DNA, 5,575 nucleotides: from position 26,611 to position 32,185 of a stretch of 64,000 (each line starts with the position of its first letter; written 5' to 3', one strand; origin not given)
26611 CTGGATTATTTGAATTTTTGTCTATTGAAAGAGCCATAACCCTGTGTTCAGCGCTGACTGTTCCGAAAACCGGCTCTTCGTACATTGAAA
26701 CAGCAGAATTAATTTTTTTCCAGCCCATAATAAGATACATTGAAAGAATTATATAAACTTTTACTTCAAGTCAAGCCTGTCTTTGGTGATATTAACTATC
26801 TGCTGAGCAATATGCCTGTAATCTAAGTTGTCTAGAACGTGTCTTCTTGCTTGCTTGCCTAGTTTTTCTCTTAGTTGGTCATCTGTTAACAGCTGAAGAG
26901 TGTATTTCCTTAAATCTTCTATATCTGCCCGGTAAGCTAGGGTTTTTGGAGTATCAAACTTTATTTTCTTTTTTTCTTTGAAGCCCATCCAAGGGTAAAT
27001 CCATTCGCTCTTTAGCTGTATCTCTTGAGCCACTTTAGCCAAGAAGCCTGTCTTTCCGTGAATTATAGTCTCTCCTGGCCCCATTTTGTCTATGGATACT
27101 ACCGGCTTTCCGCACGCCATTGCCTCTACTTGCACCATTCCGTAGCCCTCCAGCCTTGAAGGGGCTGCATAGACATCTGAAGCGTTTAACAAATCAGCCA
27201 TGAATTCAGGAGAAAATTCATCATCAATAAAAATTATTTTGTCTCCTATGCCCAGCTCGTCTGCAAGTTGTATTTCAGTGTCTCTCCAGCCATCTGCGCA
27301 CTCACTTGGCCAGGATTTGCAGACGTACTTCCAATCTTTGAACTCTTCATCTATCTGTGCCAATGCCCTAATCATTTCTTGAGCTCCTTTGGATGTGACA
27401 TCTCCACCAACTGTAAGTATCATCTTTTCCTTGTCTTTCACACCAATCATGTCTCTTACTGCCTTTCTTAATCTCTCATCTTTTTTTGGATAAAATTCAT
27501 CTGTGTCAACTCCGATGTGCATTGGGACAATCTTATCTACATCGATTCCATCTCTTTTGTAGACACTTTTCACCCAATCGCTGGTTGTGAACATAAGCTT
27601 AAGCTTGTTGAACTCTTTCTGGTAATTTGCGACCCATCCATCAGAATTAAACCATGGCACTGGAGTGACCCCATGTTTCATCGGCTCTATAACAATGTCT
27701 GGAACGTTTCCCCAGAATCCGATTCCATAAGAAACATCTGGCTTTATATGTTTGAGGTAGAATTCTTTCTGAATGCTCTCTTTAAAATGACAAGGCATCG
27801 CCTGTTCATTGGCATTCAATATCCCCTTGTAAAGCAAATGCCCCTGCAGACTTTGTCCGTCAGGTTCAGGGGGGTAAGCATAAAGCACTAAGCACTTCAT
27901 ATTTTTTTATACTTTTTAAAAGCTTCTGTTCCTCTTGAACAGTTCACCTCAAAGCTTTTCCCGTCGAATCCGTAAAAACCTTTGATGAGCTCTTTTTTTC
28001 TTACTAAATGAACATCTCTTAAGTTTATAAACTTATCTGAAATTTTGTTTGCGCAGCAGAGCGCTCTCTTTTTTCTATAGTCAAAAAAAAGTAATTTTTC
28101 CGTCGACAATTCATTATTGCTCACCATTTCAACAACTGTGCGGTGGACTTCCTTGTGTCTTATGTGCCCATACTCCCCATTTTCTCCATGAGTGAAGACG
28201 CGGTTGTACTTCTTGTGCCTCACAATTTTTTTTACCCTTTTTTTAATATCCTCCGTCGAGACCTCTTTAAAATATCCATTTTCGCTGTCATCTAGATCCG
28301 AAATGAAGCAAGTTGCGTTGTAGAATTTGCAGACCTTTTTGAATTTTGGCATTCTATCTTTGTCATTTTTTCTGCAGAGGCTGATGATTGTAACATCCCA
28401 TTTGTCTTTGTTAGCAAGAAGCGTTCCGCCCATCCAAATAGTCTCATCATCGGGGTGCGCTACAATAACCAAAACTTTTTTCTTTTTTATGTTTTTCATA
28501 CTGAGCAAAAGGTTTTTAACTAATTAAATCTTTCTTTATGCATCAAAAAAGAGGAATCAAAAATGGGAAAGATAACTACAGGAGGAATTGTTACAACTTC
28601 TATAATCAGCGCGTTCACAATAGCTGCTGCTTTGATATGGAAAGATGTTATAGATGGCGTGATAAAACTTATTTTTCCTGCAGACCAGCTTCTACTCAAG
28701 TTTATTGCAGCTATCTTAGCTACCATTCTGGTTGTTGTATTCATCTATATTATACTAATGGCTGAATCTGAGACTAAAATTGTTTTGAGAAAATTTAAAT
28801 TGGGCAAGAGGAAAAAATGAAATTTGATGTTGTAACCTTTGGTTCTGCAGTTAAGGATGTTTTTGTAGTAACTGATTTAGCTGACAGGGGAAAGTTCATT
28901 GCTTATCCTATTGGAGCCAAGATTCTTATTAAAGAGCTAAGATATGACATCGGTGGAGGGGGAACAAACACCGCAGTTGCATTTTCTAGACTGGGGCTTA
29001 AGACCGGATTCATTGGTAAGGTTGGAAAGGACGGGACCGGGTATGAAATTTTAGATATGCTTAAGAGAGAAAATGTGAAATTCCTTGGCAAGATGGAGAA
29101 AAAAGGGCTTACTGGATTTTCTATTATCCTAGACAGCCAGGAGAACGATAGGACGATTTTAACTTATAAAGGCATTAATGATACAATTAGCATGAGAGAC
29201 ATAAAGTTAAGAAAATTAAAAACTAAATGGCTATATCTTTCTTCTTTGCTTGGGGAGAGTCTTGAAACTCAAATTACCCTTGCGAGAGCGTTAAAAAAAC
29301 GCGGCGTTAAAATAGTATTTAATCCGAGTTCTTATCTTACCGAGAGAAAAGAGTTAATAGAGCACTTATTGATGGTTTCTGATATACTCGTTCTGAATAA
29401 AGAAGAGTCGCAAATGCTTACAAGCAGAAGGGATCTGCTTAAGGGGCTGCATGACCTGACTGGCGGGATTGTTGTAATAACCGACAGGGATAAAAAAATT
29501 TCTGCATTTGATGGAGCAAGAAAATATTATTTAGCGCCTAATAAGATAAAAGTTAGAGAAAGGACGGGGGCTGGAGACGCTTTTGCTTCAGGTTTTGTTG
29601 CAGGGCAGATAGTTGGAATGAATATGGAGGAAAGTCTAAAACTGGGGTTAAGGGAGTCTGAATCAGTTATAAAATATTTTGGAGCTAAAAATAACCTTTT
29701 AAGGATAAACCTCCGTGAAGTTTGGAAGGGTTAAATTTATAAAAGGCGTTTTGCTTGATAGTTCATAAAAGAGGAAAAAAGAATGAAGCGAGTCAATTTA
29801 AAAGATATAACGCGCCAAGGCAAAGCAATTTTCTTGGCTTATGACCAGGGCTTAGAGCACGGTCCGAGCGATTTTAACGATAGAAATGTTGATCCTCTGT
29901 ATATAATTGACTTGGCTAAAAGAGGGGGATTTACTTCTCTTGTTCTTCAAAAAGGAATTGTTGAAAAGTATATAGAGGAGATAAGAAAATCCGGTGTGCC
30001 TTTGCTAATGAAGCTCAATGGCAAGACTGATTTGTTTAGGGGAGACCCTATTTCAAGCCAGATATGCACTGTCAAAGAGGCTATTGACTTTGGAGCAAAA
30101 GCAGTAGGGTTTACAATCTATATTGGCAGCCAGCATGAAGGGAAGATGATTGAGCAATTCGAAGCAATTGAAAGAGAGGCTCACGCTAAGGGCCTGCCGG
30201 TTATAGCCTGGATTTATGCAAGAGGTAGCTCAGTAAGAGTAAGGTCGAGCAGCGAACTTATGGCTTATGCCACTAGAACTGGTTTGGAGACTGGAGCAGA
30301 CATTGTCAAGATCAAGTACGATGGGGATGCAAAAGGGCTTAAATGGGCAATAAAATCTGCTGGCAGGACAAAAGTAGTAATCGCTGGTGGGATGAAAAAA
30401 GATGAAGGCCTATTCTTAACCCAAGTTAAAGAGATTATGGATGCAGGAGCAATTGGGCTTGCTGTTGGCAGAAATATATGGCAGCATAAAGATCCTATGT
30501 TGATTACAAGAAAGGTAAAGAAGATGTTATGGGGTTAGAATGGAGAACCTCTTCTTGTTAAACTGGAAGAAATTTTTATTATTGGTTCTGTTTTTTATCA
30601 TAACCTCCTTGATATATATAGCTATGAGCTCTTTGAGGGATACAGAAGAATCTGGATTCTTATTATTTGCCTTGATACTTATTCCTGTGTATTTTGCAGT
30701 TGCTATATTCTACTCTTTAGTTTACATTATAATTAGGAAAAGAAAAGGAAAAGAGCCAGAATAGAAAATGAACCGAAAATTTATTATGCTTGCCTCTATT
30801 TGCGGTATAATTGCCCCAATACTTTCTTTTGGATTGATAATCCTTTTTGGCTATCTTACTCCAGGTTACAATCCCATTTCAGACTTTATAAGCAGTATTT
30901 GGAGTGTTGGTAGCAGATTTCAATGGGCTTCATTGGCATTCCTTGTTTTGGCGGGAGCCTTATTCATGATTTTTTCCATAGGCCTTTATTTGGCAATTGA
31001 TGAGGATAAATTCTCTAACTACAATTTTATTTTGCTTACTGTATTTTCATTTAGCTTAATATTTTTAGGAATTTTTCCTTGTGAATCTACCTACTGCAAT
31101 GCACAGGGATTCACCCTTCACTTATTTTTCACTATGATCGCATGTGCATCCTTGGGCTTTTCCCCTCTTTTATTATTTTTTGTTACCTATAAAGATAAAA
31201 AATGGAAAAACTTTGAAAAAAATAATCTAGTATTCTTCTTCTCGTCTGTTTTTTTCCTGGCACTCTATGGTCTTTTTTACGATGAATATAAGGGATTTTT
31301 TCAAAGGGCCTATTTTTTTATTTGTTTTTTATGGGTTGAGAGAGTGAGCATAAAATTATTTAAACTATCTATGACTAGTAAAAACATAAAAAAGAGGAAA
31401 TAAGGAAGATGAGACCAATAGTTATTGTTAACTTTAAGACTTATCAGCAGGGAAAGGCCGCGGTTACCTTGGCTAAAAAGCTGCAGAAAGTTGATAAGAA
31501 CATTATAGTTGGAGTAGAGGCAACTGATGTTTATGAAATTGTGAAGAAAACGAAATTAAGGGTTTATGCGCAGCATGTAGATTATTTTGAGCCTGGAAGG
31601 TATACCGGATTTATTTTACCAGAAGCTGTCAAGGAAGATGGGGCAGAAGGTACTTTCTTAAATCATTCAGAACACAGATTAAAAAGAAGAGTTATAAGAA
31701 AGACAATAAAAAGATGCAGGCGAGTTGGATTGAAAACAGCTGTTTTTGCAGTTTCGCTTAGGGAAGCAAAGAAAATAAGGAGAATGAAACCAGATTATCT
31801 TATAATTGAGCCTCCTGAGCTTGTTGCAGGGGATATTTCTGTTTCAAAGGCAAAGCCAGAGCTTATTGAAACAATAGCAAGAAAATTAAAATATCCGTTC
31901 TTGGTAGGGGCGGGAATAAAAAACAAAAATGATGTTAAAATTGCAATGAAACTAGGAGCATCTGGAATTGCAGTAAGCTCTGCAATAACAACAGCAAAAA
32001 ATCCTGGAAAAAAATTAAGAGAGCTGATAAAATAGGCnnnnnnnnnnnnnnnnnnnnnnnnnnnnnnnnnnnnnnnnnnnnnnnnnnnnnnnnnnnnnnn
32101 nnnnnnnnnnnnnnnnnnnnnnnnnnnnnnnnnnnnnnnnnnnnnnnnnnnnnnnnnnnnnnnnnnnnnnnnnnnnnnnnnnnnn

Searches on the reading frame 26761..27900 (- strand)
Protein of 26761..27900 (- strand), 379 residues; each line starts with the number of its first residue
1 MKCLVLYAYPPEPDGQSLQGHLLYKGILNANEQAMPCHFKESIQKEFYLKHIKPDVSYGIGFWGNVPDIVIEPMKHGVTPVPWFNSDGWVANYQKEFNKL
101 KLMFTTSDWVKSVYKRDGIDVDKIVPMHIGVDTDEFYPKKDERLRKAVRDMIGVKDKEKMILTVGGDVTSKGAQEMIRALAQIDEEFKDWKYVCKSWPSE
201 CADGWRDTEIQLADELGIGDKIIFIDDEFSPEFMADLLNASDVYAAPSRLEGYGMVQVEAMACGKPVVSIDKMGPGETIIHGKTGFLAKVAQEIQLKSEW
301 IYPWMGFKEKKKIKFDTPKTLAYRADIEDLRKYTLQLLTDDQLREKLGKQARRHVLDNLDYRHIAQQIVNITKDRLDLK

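Call 45: search_protein_families(library=pfam, proteins=[window:26761-27900:-], max_evalue=0.001)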
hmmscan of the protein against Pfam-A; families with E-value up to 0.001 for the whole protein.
window:26761-27900:- (379 aa): 4 families
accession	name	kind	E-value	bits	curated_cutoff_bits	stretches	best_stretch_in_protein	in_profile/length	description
PF00534.26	Glycos_transf_1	-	1.6e-29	103.1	26.4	1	150-294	7-146/172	Glycosyl transferases group 1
PF13692.12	Glyco_trans_1_4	-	1.2e-20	74.6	27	1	159-291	2-127/142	Glycosyl transferases group 1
PF20706.3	GT4-conflict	-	3e-08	33.5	26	1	157-280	196-321/385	Family 4 Glycosyltransferase in conflict systems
PF13524.12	Glyco_trans_1_2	-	3.9e-07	30.6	25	1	315-369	89-143/144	Glycosyl transferase-like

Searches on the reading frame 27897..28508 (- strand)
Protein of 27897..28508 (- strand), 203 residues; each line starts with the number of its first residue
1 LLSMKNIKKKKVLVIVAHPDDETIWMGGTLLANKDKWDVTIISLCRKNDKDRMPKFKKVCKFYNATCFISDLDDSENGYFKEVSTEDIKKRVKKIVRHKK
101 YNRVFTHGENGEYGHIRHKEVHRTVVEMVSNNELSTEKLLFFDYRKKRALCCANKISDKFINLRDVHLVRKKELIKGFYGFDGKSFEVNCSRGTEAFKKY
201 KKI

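Call 45: search_protein_families(library=pfam, proteins=[window:27897-28508:-], max_evalue=0.001)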
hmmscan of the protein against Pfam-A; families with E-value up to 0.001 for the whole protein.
window:27897-28508:- (203 aa): 1 family
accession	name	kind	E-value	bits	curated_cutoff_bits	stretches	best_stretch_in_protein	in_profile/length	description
PF02585.22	PIG-L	-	2.1e-13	51.3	28.2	1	13-128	1-128/129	GlcNAc-PI de-N-acetylase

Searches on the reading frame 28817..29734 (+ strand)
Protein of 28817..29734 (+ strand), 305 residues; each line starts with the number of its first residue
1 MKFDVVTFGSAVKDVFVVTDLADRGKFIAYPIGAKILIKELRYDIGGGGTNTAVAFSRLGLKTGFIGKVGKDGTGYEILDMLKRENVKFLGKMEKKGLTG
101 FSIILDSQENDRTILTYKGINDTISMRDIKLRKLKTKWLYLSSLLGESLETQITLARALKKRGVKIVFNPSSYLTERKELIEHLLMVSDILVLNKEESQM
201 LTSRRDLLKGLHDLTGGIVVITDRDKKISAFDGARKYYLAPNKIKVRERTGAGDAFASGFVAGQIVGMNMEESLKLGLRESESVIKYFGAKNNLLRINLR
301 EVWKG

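Call 46: search_protein_families(library=pfam, proteins=[window:28817-29734:+], max_evalue=0.001)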
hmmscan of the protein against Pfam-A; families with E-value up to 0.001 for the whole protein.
window:28817-29734:+ (305 aa): 1 family
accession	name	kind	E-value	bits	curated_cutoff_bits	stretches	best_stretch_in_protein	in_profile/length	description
PF00294.29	PfkB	-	2.5e-36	126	25.8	1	34-293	24-298/302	pfkB family carbohydrate kinase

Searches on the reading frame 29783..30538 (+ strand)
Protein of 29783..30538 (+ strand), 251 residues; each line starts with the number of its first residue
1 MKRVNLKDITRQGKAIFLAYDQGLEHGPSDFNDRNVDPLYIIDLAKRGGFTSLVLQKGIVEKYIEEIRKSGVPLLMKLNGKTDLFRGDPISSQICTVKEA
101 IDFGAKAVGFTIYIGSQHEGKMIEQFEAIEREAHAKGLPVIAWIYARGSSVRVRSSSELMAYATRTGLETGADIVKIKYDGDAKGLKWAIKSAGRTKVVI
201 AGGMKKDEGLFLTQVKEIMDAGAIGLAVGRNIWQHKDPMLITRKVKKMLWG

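Call 46: search_protein_families(library=pfam, proteins=[window:29783-30538:+], max_evalue=0.001)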
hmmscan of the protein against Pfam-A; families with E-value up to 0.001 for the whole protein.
window:29783-30538:+ (251 aa): 1 family
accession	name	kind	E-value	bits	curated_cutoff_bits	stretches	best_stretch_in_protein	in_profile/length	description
PF01791.15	DeoC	-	1.8e-41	142.7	23.8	1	17-235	3-229/229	DeoC/LacD family aldolase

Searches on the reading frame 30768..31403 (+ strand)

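Call 46: search_protein_families(library=pfam, proteins=[window:30768-31403:+], max_evalue=0.001)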
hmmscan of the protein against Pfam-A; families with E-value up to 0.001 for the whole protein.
window:30768-31403:+ (211 aa): 1 family
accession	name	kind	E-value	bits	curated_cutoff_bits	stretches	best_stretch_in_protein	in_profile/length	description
PF06197.19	DUF998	-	3.2e-17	63.2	30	1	14-190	1-178/184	Protein of unknown function (DUF998)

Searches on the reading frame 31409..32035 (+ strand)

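Call 46: search_protein_families(library=pfam, proteins=[window:31409-32035:+], max_evalue=0.001)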
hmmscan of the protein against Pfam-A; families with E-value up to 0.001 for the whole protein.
window:31409-32035:+ (208 aa): 6 families
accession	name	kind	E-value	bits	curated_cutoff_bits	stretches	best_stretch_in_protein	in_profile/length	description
PF00121.24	TIM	-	1.6e-25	90.5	20.1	1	3-198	1-237/245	Triosephosphate isomerase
PF05690.20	ThiG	-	2.7e-08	33.9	23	1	149-200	163-214/247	Thiazole biosynthesis protein ThiG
PF00977.27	His_biosynth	-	2e-06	27.8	23.6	1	139-196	47-108/228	Histidine biosynthesis protein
PF02581.23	TMP-TENI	-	4e-06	26.8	27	1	91-193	83-180/180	Thiamine monophosphate synthase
PF03060.21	NMO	-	5.1e-06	26.5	28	1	98-198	127-230/331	Nitronate monooxygenase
PF04481.18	DUF561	-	0.00021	21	21.6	1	153-199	178-223/243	Protein of unknown function (DUF561)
